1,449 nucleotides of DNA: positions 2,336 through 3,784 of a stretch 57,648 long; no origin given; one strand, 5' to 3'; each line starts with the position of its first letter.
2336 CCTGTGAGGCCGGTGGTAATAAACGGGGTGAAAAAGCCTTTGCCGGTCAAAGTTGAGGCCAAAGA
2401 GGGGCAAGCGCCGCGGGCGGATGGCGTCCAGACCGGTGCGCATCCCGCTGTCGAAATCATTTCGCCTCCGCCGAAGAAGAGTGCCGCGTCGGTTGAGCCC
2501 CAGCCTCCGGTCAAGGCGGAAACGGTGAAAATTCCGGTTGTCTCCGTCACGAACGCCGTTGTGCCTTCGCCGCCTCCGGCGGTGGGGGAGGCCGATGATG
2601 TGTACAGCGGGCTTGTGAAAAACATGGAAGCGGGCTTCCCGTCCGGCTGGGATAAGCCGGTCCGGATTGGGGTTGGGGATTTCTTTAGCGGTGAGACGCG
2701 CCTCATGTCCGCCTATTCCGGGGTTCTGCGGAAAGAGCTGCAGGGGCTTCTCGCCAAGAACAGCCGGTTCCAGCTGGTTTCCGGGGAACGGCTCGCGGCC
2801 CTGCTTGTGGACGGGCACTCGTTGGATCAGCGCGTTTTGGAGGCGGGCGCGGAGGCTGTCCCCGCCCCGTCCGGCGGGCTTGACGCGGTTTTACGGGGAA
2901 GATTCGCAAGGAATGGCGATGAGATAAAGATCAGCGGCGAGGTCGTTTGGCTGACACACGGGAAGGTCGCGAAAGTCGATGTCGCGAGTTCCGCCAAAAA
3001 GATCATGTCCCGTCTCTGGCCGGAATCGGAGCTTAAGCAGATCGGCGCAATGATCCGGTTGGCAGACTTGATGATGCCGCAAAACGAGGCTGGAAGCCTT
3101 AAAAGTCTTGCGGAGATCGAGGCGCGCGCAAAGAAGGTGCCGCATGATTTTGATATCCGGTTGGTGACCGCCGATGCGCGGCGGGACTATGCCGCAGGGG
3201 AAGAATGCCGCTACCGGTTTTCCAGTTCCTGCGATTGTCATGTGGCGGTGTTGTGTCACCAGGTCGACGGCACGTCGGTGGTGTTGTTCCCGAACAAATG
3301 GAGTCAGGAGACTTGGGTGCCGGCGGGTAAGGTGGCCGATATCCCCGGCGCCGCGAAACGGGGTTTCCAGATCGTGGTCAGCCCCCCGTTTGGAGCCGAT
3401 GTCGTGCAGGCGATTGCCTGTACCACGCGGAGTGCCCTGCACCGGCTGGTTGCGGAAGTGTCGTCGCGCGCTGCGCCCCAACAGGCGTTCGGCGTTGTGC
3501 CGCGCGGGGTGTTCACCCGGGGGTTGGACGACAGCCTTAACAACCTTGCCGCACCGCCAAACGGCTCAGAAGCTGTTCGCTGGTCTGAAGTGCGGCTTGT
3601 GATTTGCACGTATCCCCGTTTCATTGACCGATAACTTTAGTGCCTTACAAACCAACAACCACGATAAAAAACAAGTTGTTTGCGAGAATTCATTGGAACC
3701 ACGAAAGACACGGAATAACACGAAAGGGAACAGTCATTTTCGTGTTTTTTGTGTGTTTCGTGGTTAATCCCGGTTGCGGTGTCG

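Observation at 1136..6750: Envelope module: transmembrane Ser/Thr kinase with periplasmic DUF4384-like domain next to a lipoprotein-anchored caspase-fold protease and two paralogous small lipoproteins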

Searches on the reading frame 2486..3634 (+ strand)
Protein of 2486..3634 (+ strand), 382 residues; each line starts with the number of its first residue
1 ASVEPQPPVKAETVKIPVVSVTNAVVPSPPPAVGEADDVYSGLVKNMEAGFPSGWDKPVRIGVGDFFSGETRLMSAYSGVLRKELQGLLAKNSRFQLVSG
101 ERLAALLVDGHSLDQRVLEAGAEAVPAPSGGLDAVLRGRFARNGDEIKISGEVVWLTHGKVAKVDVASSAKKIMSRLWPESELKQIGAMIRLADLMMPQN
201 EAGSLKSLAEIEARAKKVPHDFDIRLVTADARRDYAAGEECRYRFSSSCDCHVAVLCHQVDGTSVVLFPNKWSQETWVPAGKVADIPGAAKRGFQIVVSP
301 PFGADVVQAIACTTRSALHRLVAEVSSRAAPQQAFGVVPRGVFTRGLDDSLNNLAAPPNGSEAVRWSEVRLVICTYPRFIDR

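Call 26: find_homologous_proteins(query=window:2486-3634:+)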
Query window:2486-3634:+ (382 aa): 24 proteins with E <= 0.001 among 8000 candidates.
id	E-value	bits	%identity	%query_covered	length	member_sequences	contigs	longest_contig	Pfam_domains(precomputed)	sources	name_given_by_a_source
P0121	2.9e-130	453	90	57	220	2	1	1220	PF14326.12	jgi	-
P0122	1.3e-122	428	54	90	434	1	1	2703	PF14326.12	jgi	jgi:hypothetical protein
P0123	7.8e-76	274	43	84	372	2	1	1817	PF14326.12,PF03783.21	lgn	-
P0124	9.3e-73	264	40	84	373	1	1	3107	PF14326.12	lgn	-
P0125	3.4e-72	262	37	91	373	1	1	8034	PF14326.12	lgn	-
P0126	3.4e-71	259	36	97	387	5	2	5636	PF14326.12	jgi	-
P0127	2.5e-68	249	38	89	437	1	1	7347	PF14326.12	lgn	-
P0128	2.8e-68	249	41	84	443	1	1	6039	PF14326.12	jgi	-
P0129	4.5e-67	245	38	84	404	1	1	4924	PF14326.12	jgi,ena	jgi:hypothetical protein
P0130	1.5e-66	243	40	84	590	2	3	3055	PF14326.12,PF13676.12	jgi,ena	-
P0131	1.5e-64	237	37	84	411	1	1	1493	PF14326.12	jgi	-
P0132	2.1e-64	236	36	90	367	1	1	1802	PF14326.12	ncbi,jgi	jgi:hypothetical protein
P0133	6.6e-64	235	36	91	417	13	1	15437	PF14326.12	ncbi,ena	-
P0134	3.6e-62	229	37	90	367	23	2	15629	PF14326.12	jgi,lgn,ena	jgi:hypothetical protein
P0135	7.0e-62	228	39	84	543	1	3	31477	PF14326.12,PF13676.12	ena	-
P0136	8.9e-59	218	36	85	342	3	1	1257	PF14326.12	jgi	jgi:hypothetical protein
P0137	2.1e-58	217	34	90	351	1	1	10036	PF14326.12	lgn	-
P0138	5.1e-58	215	34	90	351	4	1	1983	PF14326.12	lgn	-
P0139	3.2e-57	213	36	91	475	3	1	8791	PF14326.12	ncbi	-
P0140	3.1e-42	163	32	89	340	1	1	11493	PF14326.12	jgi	jgi:hypothetical protein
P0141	1.9e-40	158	49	41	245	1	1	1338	PF14326.12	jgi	-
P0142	2.3e-31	128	32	84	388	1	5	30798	PF14326.12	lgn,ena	-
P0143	1.8e-27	115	30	88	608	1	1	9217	PF00656.28,PF14326.12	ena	-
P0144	1.1e-25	109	39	45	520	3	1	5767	PF14326.12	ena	-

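Call 53: find_encoding_contigs(protein=P0135, flank=8000, max_places=2)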
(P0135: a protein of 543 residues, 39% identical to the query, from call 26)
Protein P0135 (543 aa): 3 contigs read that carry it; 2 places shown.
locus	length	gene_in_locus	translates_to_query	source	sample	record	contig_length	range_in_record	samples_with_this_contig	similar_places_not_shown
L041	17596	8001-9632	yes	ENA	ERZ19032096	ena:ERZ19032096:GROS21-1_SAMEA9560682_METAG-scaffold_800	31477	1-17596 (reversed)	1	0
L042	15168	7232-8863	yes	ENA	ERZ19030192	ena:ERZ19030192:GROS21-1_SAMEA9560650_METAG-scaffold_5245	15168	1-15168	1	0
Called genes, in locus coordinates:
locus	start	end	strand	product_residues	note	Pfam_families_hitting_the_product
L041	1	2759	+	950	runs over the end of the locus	PF02026:RyR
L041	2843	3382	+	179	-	PF06723:MreB_Mbl, PF14450:FtsA (weak)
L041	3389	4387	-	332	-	PF00126:HTH_1, PF03466:LysR_substrate (faint)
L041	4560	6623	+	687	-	PF13589:HATPase_c_3 (weak), PF00183:HSP90 (weak)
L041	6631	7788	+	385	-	PF07719:TPR_2 (faint)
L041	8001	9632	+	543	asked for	PF13676:TIR_2, PF14326:DUF4384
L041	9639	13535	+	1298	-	PF14237:GYF_2, PF17874:TPR_MalT (faint), PF00515:TPR_1 (faint), PF07719:TPR_2 (faint), PF13176:TPR_7 (faint), PF13181:TPR_8 (faint), PF13424:TPR_12, PF12770:CHAT, +4 more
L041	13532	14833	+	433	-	-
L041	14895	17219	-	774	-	PF13676:TIR_2, PF12894:ANAPC4_WD40 (faint), PF23381:Beta-prop_IFT122_1st (weak), PF24782:WD40_MABP1-WDR62_2nd (weak), PF24814:WD40_Prp19 (weak), PF25175:Beta-prop_WDR5, PF23381:Beta-prop_IFT122_1st, PF25174:Beta-prop_THOC3 (weak), +8 more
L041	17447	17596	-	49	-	?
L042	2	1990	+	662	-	?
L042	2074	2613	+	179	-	PF06723:MreB_Mbl, PF14450:FtsA (weak)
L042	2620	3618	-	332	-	PF00126:HTH_1, PF03466:LysR_substrate (faint)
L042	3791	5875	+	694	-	PF13589:HATPase_c_3 (weak), PF00183:HSP90 (weak)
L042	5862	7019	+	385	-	PF07719:TPR_2 (faint)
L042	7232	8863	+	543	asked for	PF13676:TIR_2, PF14326:DUF4384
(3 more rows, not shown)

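Call 54: find_encoding_contigs(protein=P0143, flank=8000, max_places=2)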
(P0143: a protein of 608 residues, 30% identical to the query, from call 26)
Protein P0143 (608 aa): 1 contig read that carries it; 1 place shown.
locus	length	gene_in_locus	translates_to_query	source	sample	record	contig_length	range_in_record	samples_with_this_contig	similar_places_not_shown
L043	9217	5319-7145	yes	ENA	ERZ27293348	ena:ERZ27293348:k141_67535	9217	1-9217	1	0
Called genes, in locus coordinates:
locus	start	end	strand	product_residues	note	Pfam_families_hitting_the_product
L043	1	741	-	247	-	?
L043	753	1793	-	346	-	PF00356:LacI (faint), PF00532:Peripla_BP_1, PF13377:Peripla_BP_3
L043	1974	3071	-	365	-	PF04542:Sigma70_r2, PF16697:Yop-YscD_cpl, PF00498:FHA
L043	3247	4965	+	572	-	PF00069:Pkinase, PF01636:APH (faint), PF07714:PK_Tyr_Ser-Thr, PF03109:ABC1 (weak)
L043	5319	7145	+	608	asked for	PF00656:Peptidase_C14, PF14326:DUF4384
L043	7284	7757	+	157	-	-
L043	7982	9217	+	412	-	?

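Call 55: find_encoding_contigs(protein=P0134, flank=8000, max_places=2)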
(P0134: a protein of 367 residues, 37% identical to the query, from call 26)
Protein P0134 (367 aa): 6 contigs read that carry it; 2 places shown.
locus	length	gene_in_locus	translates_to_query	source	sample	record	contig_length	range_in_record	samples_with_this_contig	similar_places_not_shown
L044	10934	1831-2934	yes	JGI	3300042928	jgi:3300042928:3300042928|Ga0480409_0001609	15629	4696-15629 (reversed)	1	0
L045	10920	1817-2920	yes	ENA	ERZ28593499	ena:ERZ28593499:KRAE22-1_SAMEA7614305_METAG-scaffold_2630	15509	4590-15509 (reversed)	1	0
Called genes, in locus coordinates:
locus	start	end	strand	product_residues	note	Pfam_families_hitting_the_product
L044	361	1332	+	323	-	PF02169:LPP20 (faint)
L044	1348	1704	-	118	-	-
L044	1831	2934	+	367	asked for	PF14326:DUF4384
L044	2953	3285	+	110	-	-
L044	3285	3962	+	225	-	-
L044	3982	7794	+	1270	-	-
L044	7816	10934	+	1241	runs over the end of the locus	PF08238:Sel1 (faint), PF00656:Peptidase_C14 (weak)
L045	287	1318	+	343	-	PF02169:LPP20 (faint)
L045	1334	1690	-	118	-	-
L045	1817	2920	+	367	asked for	PF14326:DUF4384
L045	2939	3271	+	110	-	-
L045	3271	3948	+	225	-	-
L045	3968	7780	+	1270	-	-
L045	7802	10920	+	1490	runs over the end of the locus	PF08238:Sel1 (faint), PF00656:Peptidase_C14 (weak)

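Call 75: search_protein_families(library=pfam, alignment_id=A6, max_evalue=0.01)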
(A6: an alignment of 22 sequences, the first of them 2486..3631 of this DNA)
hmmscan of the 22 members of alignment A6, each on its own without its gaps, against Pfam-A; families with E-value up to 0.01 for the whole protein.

A. member 1, window:2486-3631:+ (382 aa): 1 family
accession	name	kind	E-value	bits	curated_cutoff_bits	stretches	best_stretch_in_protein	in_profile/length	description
PF14326.11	DUF4384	-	1.9e-16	60.4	27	1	235-314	2-80/81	Domain of unknown function (DUF4384)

B. families by the number of members that match (of 22 scanned): 6 families
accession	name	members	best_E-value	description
PF14326.11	DUF4384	22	6.6e-22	Domain of unknown function (DUF4384)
PF03783.19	CsgG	13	1.6e-05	Curli production assembly/transport component CsgG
PF13676.11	TIR_2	2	1.2e-14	TIR domain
PF00656.27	Peptidase_C14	1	1.1e-34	Caspase domain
PF13240.11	Zn_Ribbon_1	1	0.00012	zinc-ribbon domain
PF04625.18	DEC-1_N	1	0.00075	DEC-1 protein, N-terminal region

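Call 79: search_protein_families(library=pfam, proteins=[L044:361-1332:+, L041:13532-14833:+, L043:7284-7757:+, L044:3982-7794:+, L044:3285-3962:+, L043:1974-3071:-], max_evalue=0.001)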
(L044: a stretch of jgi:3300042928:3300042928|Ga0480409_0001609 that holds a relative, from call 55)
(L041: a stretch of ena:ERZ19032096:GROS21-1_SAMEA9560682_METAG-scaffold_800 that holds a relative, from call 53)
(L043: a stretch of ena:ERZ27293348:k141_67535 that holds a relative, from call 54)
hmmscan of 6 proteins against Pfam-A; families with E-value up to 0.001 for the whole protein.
L044:361-1332:+ (323 aa): 1 family
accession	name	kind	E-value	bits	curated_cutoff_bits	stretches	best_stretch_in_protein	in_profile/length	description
PF02169.21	LPP20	-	0.00039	21.2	25.9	0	180-253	17-96/97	LPP20 lipoprotein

L041:13532-14833:+ (433 aa): 0 families

L043:7284-7757:+ (157 aa): 0 families

L044:3982-7794:+ (1270 aa): 0 families

L044:3285-3962:+ (225 aa): 0 families

L043:1974-3071:- (365 aa): 3 families
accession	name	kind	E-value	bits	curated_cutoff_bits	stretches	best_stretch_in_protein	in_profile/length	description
PF00498.31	FHA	-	5.2e-16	59.3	20.7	1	294-356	2-67/67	FHA domain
PF04542.20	Sigma70_r2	-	7.1e-14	51.8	24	1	37-97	9-70/71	Sigma-70 region 2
PF16697.10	Yop-YscD_cpl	-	9.6e-10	39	33.2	1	293-362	19-90/94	Inner membrane component of T3SS, cytoplasmic domain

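Call 80: search_protein_representatives(alignment_id=A6)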
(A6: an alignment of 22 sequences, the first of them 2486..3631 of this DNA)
Query: 22 sequences, 376 profile positions. Proteins with E-value up to 0.001 (for the whole library): 5321; up to 1e-10: 1145; up to 1e-30: 133. The best 150 are listed.
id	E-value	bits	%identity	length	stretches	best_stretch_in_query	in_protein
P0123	3.8e-158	543.0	-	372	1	18-374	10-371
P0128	5.8e-151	519.4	-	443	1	32-375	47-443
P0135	1.2e-145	501.9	-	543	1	5-375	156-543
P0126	1.7e-143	494.8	-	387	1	32-374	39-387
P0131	3.8e-142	490.4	-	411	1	32-375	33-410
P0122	2.4e-134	464.7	-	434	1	32-375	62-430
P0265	2.6e-134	464.6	-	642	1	33-374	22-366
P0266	1.3e-133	462.3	-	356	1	34-372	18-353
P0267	1.7e-133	461.9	-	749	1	27-375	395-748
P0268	3.8e-128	444.3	-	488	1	26-374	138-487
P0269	6.3e-128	443.6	-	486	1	33-373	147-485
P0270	7.0e-124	430.2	-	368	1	24-374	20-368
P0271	7.3e-123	426.9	-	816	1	32-374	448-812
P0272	1.1e-118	413.2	-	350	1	34-374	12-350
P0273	1.0e-116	406.7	-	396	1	19-374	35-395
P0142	1.4e-104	366.7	-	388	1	13-373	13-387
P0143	7.2e-99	347.9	-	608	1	32-372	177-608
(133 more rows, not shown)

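Call 82: search_protein_families(library=pfam, alignment_id=A7, max_evalue=0.00001)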
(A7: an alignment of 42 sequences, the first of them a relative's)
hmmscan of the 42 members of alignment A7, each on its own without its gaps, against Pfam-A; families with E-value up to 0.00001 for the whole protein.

A. member 1, P0265 (642 aa): 2 families
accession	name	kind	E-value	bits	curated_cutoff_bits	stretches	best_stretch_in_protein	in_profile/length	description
PF14326.11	DUF4384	-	3.7e-16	59.4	27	1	222-301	2-80/81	Domain of unknown function (DUF4384)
PF07661.19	MORN_2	-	2e-12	46.2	29.6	0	427-447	2-22/22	MORN repeat variant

B. families by the number of members that match (of 42 scanned): 15 families
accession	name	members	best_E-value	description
PF14326.11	DUF4384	42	6.2e-75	Domain of unknown function (DUF4384)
PF00069.31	Pkinase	19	2.4e-57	Protein kinase domain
PF07714.23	PK_Tyr_Ser-Thr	19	5e-41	Protein tyrosine and serine/threonine kinase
PF13676.11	TIR_2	5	1.2e-14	TIR domain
PF03109.22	ABC1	5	2.6e-09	ABC1 atypical kinase-like domain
PF17667.7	Pkinase_fungal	5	1e-07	Fungal protein kinase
PF01636.29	APH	3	9e-07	Phosphotransferase enzyme family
PF00656.27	Peptidase_C14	2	1.1e-34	Caspase domain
PF03783.19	CsgG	2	8.4e-07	Curli production assembly/transport component CsgG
PF03781.23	FGE-sulfatase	1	5.2e-42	Sulfatase-modifying factor enzyme 1-like domain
PF07661.19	MORN_2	1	2e-12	MORN repeat variant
PF01476.26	LysM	1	1.8e-08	LysM domain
PF17680.6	FlgO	1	7.8e-08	FlgO protein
PF13240.11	Zn_Ribbon_1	1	2.7e-06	zinc-ribbon domain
PF13248.11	Zn_ribbon_3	1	3.6e-06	zinc-ribbon domain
